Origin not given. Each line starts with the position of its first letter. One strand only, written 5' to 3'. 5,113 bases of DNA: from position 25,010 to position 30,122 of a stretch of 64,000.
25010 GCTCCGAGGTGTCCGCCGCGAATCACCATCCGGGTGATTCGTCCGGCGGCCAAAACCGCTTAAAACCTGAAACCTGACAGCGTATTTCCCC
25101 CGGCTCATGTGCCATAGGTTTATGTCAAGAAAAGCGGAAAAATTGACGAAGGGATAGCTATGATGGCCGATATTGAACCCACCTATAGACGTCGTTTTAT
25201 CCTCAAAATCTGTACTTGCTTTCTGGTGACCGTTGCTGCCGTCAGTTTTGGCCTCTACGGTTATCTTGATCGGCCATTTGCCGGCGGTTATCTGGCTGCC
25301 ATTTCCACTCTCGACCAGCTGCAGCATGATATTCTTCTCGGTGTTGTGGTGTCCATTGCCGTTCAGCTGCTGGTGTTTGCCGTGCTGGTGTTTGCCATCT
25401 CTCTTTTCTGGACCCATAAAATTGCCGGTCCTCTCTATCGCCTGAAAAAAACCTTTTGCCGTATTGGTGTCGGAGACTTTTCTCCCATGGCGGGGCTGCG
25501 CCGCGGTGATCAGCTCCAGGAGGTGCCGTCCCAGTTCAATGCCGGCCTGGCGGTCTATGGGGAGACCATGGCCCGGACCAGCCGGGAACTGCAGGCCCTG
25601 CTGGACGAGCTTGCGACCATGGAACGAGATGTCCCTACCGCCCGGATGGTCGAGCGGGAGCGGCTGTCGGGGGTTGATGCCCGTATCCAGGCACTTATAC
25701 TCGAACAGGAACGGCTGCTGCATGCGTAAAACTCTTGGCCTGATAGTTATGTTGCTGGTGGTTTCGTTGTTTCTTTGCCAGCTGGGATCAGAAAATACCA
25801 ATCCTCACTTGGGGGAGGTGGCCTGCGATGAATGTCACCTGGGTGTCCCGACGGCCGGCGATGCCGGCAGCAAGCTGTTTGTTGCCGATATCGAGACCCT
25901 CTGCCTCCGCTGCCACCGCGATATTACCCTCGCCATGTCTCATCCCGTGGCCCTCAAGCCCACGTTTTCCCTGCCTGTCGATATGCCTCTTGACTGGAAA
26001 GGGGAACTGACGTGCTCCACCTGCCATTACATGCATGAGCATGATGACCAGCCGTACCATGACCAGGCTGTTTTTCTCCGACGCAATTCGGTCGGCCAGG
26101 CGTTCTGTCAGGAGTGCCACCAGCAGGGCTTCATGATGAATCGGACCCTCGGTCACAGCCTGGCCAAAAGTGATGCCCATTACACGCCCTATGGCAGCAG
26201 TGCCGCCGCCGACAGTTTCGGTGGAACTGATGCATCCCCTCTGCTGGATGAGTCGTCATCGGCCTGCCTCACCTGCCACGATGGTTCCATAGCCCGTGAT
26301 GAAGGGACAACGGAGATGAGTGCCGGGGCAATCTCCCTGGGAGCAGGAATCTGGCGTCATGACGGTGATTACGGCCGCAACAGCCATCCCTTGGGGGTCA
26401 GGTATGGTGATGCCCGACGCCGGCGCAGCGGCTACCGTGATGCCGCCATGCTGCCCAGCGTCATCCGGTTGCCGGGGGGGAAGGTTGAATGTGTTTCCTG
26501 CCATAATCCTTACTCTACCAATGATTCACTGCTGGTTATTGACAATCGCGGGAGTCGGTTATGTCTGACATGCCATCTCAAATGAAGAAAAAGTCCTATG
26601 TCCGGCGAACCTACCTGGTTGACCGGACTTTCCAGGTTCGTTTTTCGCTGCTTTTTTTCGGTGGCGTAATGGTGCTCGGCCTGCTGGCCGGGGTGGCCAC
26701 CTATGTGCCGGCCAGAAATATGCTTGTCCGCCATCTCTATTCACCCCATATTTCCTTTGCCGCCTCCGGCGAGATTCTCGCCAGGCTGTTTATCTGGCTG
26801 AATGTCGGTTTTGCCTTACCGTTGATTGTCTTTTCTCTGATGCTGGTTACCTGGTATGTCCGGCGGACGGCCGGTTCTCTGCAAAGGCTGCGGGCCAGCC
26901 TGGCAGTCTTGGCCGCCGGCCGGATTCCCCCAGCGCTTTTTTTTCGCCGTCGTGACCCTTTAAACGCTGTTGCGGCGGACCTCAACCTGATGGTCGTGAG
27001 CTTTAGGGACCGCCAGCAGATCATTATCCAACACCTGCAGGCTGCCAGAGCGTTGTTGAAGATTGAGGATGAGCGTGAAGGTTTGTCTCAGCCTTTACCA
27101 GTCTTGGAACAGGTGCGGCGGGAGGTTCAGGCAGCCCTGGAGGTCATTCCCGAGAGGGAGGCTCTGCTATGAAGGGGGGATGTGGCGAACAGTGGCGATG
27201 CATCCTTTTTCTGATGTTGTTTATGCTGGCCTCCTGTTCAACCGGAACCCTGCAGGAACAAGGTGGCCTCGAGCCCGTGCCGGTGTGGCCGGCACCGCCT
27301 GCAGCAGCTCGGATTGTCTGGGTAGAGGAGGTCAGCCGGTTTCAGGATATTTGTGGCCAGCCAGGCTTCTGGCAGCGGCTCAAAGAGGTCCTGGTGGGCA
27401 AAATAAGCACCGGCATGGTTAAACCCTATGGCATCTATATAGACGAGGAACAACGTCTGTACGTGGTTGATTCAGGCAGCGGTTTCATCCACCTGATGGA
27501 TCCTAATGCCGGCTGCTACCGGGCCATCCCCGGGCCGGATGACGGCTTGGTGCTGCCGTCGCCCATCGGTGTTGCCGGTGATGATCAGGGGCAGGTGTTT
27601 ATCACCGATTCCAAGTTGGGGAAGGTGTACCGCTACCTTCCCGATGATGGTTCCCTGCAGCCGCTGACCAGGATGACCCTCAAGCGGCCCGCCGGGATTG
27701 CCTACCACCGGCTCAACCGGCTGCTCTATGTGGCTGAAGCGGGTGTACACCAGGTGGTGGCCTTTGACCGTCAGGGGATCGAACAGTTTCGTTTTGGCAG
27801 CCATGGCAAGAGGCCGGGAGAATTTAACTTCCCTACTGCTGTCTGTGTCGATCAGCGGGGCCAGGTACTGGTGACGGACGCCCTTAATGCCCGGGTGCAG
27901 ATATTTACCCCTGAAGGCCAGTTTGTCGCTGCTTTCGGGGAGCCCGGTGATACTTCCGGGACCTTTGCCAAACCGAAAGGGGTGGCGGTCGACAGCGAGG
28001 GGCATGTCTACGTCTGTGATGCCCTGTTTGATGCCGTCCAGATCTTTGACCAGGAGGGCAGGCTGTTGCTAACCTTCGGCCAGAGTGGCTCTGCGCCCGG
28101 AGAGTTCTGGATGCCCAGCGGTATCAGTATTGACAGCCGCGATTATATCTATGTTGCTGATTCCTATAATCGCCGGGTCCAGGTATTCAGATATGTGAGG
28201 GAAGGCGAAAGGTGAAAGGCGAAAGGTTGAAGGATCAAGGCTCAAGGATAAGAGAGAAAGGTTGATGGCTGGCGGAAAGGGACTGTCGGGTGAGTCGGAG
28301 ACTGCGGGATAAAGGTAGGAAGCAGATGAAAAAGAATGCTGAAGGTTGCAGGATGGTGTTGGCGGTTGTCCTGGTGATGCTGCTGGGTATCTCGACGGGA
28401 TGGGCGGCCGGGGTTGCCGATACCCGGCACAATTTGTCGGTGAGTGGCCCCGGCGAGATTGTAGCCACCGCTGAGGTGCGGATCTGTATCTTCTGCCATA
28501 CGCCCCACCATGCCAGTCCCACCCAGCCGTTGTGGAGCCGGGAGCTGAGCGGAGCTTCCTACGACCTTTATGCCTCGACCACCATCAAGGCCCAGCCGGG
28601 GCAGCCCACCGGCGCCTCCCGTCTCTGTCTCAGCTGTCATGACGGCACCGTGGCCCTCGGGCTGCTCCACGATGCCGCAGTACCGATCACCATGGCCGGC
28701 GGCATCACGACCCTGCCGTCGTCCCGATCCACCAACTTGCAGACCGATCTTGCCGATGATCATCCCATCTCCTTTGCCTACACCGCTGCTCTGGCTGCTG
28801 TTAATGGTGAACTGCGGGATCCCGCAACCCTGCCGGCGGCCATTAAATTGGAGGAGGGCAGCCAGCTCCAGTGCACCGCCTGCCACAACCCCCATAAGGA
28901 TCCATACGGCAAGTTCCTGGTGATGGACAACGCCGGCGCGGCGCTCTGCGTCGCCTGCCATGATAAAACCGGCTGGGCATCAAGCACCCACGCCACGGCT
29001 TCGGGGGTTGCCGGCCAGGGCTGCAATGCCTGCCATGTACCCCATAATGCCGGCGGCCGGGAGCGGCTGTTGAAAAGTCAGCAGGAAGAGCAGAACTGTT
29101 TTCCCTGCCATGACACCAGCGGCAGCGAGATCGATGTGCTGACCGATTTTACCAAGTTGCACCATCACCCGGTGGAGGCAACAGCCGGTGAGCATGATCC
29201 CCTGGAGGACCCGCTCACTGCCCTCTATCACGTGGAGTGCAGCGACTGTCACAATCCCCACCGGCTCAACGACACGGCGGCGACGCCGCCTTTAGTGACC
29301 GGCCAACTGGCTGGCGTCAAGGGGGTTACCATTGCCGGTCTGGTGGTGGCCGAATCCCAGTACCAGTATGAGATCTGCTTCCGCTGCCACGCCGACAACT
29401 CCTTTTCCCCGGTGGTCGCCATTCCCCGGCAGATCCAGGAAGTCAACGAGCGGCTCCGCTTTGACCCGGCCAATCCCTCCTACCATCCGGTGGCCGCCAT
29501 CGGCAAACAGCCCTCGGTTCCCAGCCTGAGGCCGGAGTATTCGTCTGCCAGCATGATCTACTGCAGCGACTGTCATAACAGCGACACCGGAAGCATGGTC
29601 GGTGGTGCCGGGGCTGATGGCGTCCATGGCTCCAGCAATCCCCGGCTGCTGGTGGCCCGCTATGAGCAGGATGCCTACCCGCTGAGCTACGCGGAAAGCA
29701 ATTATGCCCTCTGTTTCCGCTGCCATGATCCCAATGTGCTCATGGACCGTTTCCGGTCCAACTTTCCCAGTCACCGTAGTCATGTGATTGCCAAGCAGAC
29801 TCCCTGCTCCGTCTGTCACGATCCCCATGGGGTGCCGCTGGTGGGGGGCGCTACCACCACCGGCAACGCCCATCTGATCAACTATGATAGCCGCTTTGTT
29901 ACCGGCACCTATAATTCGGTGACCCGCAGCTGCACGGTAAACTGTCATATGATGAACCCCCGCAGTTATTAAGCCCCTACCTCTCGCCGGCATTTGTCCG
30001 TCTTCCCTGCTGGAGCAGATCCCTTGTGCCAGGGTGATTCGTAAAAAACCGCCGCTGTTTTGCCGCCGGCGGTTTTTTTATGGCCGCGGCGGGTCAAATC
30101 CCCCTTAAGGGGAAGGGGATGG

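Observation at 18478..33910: Atypical multiheme-cytochrome / NHL-propeller / beta-barrel island: candidate new extracellular electron transfer conduit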

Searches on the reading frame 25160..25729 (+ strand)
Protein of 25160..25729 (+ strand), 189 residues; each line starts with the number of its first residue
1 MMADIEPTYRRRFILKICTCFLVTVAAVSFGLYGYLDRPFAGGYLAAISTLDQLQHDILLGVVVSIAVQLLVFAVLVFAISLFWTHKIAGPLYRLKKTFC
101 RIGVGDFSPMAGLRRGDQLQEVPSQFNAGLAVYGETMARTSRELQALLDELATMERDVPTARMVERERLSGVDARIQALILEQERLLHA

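Call 5: search_protein_families(library=pfam, proteins=[window:25160-25729:+], max_evalue=0.01)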
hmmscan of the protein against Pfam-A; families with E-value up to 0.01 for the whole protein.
window:25160-25729:+ (189 aa): 0 families

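Call 6: search_protein_families(library=ncbifam, proteins=[window:25160-25729:+], max_evalue=0.01)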
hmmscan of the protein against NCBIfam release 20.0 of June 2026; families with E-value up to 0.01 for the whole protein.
window:25160-25729:+ (189 aa): 0 families

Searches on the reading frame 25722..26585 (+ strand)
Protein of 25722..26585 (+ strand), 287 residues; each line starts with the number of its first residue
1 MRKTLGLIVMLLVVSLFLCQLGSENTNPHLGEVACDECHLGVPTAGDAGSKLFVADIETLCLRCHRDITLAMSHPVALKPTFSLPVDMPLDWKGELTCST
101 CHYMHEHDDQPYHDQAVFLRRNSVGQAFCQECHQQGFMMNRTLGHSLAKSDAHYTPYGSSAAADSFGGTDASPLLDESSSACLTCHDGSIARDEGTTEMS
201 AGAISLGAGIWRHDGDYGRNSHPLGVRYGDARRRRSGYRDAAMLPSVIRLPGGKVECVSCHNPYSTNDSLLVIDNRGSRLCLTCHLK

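Call 5: search_protein_families(library=pfam, proteins=[window:25722-26585:+], max_evalue=0.01)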
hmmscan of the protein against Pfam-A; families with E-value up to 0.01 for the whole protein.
window:25722-26585:+ (287 aa): 4 families
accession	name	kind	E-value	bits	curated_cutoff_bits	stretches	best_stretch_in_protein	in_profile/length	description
PF09699.15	Paired_CXXCH_1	-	9.3e-15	54.5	20.6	2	256-285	8-36/41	Doubled CXXCH motif (Paired_CXXCH_1)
PF14522.11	Cytochrome_C7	-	3e-10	40.2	24.8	1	29-102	8-66/67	Cytochrome c7 and related cytochrome c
PF14537.11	Cytochrom_c3_2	-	1.9e-08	35.1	25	1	32-134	6-79/79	Cytochrome c3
PF22113.1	Mtrc-MtrF_II-IV_dom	-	0.0085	16.1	30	0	49-113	111-175/176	Outer membrane cytochrome MtrC/MtrF-like, domains II/IV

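Call 6: search_protein_families(library=ncbifam, proteins=[window:25722-26585:+], max_evalue=0.01)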
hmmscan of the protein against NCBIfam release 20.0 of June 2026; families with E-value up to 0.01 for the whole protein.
window:25722-26585:+ (287 aa): 7 families
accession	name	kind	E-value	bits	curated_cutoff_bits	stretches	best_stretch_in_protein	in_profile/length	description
NF041028.1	decahem_GSU2203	exception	4.8e-12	45.7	325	2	242-286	162-208/317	GSU2203 family decaheme c-type cytochrome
TIGR01905.1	paired_CXXCH_1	subfamily_domain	1.1e-10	41.2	25.2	2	255-285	7-36/41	doubled CXXCH domain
TIGR03508.1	decahem_SO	subfamily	3.9e-10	39.6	192.2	2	246-286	135-175/258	DmsE family decaheme c-type cytochrome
TIGR04315.1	octaheme_Shew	subfamily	1.9e-06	27.2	375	1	79-137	172-230/440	tetrathionate reductase family octaheme c-type cytochrome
NF008659.0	PRK11659.1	equivalog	0.0035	17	184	0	254-286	135-168/188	cytochrome c nitrite reductase pentaheme subunit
NF045713.1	CxxCH_16_HmcA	equivalog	0.0036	16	400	0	253-286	173-206/541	sulfate respiration complex hexadecaheme cytochrome HmcA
TIGR04257.1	nanowire_3heme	domain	0.0051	16.9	40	0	28-67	19-60/75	c(7)-type cytochrome triheme domain-containing protein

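Call 109: search_solved_structures(query=window:25722-26585:+, max_evalue=0.01)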
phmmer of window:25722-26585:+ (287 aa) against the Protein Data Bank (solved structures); distinct sequences matched with E-value up to 0.01: 1.
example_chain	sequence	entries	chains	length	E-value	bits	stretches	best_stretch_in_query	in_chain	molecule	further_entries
9yuq_N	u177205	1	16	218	8.6e-08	35.1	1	178-287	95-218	Putative multiheme cytochrome c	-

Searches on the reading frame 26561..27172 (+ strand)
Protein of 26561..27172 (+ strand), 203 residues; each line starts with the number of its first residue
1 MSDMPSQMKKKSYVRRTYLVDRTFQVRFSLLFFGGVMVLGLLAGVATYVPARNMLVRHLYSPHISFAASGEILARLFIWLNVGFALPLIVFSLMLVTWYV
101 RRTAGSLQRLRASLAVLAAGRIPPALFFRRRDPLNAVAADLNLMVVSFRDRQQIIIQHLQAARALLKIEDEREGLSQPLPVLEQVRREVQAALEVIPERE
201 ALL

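Call 5: search_protein_families(library=pfam, proteins=[window:26561-27172:+], max_evalue=0.01)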
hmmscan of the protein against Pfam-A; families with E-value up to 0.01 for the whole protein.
window:26561-27172:+ (203 aa): 1 family
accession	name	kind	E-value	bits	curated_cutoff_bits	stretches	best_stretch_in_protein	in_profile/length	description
PF00672.30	HAMP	-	0.0021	18.8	25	1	98-147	1-50/53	HAMP domain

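Call 6: search_protein_families(library=ncbifam, proteins=[window:26561-27172:+], max_evalue=0.01)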
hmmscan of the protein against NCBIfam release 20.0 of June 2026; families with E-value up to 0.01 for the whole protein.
window:26561-27172:+ (203 aa): 0 families

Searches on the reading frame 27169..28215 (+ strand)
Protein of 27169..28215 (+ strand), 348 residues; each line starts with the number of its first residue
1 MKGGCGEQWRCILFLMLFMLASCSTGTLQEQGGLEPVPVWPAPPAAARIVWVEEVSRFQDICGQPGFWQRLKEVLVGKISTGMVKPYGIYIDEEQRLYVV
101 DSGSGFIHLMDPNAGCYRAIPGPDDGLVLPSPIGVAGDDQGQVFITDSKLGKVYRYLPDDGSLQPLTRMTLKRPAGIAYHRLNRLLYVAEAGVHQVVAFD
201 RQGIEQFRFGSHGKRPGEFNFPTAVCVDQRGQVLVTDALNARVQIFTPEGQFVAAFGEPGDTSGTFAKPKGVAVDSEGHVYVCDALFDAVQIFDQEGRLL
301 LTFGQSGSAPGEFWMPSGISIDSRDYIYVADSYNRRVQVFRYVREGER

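Call 5: search_protein_families(library=pfam, proteins=[window:27169-28215:+], max_evalue=0.01)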
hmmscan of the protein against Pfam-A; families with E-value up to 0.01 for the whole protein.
window:27169-28215:+ (348 aa): 7 families
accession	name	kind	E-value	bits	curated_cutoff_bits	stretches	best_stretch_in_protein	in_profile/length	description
PF01436.27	NHL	-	9.4e-32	107.9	20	3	313-340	1-28/28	NHL repeat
PF08450.18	SGL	-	2.5e-14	53.9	26.3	1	148-255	112-219/246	SMP-30/Gluconolactonase/LRE-like region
PF17170.10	DUF5128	-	7.7e-13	48.8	22.9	2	278-339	54-116/321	6-bladed beta-propeller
PF01731.26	Arylesterase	-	2.2e-07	31.4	21.3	0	313-340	53-81/86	Arylesterase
PF25021.1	TEN_NHL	-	2.7e-07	30.3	27.1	0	264-299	139-172/357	Teneurin NHL domain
PF06739.17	SBBP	-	6.5e-07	29.6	20.5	0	268-283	14-29/38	Beta-propeller repeat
PF02393.21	US22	-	0.0057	17.2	35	0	243-288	54-100/124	US22 like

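Call 6: search_protein_families(library=ncbifam, proteins=[window:27169-28215:+], max_evalue=0.01)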
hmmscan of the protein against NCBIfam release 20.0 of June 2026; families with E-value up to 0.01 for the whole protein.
window:27169-28215:+ (348 aa): 5 families
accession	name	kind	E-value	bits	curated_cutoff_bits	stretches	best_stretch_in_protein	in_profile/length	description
NF035926.1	scyF_NHL_VPEP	equivalog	1.5e-43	149.4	350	2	260-340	192-273/376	scytonemin biosynthesis PEP-CTERM protein ScyF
NF047780.1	LIC12708_fam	subfamily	1.2e-08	34.3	150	1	217-347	117-215/391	LIC_12708 family protein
NF033206.1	ScyE_fam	subfamily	1.3e-06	28.2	80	0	265-331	251-319/333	ScyD/ScyE family protein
TIGR03866.1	PQQ_ABC_repeats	subfamily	6.6e-05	22.1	287.3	0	267-337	41-107/310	PQQ-dependent catabolism-associated beta-propeller protein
NF053768.1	CIS12_fam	equivalog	0.00094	18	860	0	89-242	49-190/715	CIS12 family contractile injection system protein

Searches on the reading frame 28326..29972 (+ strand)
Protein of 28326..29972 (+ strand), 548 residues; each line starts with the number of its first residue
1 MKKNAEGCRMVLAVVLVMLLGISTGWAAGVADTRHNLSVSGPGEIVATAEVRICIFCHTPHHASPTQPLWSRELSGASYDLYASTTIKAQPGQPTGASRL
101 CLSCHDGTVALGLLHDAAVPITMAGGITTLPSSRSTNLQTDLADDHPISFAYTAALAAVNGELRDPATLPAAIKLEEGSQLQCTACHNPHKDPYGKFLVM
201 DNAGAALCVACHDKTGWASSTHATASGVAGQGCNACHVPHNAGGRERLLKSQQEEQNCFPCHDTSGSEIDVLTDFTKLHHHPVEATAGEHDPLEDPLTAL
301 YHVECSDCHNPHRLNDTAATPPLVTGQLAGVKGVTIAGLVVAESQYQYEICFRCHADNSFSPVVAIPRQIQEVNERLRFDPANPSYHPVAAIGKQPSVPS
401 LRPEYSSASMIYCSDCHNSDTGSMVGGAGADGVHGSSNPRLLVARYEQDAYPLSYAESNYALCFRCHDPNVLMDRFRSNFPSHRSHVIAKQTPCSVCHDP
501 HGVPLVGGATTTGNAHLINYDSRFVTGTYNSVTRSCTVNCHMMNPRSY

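Call 5: search_protein_families(library=pfam, proteins=[window:28326-29972:+], max_evalue=0.01)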
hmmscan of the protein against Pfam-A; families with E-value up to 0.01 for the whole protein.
window:28326-29972:+ (548 aa): 4 families
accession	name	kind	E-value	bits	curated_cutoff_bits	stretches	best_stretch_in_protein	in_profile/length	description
PF09699.15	Paired_CXXCH_1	-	6e-32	109.5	20.6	3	182-215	8-39/41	Doubled CXXCH motif (Paired_CXXCH_1)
PF14522.11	Cytochrome_C7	-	4.5e-12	46.1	24.8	0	224-264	7-50/67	Cytochrome c7 and related cytochrome c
PF14537.11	Cytochrom_c3_2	-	9.8e-07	29.6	25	0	458-501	24-67/79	Cytochrome c3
PF03264.19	Cytochrom_NNT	-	0.0098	16.1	24.1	1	205-242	36-77/174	NapC/NirT cytochrome c family, N-terminal region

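Call 6: search_protein_families(library=ncbifam, proteins=[window:28326-29972:+], max_evalue=0.01)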
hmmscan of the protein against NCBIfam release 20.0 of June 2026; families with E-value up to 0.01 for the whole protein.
window:28326-29972:+ (548 aa): 4 families
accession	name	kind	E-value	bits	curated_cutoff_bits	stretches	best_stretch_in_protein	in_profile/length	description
TIGR01905.1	paired_CXXCH_1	subfamily_domain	8.5e-21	73.6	25.2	2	181-214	7-38/41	doubled CXXCH domain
TIGR03508.1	decahem_SO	subfamily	2.6e-12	46.8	192.2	2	179-266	142-223/258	DmsE family decaheme c-type cytochrome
NF008659.0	PRK11659.1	equivalog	9.7e-05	22.1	184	1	411-502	76-146/188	cytochrome c nitrite reductase pentaheme subunit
TIGR03146.1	cyt_nit_nrfB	equivalog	0.0014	18.9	166.6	0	410-502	40-120/145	cytochrome c nitrite reductase pentaheme subunit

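Call 33: search_solved_structures(query=window:28326-29972:+, max_evalue=1, show_alignments=2)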
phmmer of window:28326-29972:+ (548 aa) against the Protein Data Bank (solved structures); distinct sequences matched with E-value up to 1: 2.
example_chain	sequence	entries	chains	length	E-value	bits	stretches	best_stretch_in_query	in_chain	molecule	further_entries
7tfs_A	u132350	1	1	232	1.7e-27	99.5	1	15-214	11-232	Cytochrome c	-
9yuq_N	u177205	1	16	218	2.1e-19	72.8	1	12-214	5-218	Putative multiheme cytochrome c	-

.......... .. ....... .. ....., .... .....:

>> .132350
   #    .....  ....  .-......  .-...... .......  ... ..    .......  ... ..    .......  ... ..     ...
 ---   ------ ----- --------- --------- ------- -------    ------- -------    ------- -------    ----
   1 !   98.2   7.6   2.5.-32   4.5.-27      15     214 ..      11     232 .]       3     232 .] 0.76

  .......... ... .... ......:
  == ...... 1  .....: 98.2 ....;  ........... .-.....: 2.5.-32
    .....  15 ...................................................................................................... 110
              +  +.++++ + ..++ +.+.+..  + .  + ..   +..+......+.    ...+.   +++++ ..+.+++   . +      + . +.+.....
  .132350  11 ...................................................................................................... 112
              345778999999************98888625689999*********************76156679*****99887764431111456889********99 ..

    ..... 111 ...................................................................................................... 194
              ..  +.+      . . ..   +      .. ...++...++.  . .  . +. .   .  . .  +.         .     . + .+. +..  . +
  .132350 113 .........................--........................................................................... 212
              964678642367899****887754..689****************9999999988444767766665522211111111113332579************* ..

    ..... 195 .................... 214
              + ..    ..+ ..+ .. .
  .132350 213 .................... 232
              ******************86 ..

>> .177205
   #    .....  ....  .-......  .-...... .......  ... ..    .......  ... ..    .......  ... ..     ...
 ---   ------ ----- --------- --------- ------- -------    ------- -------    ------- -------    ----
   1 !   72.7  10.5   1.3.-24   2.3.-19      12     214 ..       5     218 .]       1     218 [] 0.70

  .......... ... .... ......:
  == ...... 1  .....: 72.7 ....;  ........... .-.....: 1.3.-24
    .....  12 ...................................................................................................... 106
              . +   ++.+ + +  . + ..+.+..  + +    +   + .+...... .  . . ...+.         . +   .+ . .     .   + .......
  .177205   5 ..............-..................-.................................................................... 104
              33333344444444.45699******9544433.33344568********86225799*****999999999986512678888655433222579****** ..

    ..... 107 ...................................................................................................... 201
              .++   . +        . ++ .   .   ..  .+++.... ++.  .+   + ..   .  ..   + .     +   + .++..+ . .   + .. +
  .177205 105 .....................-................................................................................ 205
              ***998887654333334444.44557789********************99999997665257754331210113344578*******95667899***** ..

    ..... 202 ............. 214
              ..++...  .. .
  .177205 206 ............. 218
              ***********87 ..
